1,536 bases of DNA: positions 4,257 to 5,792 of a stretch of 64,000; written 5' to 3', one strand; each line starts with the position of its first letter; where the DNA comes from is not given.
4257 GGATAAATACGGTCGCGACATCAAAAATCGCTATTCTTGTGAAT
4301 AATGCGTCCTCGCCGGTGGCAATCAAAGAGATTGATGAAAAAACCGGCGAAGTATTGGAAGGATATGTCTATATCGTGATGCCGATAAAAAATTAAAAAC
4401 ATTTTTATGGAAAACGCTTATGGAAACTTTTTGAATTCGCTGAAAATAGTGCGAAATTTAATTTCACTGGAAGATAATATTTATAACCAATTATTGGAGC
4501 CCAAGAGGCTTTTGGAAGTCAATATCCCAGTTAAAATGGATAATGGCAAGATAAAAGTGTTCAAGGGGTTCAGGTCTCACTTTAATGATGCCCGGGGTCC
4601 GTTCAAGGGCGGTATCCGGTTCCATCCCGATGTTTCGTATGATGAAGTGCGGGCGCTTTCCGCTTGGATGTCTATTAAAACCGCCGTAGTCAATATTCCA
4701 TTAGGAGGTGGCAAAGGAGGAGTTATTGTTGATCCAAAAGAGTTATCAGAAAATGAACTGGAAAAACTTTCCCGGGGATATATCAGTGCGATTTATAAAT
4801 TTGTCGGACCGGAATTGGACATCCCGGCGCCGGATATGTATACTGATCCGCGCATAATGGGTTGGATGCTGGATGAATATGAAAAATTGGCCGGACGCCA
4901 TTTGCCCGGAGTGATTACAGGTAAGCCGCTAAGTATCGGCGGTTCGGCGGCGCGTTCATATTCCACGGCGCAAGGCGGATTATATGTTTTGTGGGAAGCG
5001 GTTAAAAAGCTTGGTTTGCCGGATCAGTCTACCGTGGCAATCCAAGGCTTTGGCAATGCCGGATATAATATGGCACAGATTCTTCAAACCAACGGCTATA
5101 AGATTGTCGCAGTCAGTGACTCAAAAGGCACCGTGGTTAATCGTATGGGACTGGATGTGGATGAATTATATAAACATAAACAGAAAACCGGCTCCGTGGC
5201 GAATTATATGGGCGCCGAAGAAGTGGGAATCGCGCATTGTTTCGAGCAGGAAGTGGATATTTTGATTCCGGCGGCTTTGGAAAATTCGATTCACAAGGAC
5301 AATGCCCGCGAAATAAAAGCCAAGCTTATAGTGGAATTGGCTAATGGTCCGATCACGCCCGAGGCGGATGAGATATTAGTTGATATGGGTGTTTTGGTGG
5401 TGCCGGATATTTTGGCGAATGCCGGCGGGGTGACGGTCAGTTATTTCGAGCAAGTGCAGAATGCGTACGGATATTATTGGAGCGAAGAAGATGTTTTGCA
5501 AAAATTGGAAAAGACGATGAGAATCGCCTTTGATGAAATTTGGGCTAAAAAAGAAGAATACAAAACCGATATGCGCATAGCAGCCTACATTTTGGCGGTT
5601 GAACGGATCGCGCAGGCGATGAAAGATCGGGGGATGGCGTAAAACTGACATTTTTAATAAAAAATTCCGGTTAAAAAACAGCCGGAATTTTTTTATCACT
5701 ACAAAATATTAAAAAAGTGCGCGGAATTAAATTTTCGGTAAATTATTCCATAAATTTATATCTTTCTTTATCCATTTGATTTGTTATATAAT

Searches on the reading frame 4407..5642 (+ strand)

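Call 34: search_protein_families(library=pfam, proteins=[window:4407-5642:+], max_evalue=0.1)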
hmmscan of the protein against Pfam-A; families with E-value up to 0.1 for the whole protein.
window:4407-5642:+ (411 aa): 4 families
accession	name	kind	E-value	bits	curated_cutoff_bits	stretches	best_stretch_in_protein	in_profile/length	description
PF00208.27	ELFV_dehydrog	-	7.4e-78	262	23.4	1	178-409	1-241/241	Glutamate/Leucine/Phenylalanine/Valine dehydrogenase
PF02812.23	ELFV_dehydrog_N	-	1.8e-55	186.6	25.3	1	32-160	1-129/129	Glu/Leu/Phe/Val dehydrogenase, dimerisation domain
PF02826.25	2-Hacid_dh_C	-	0.0028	17.5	25.1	1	206-253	35-87/178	D-isomer specific 2-hydroxyacid dehydrogenase, NAD binding domain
PF07992.20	Pyr_redox_2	-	0.047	13.5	26.1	1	210-307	3-102/291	Pyridine nucleotide-disulphide oxidoreductase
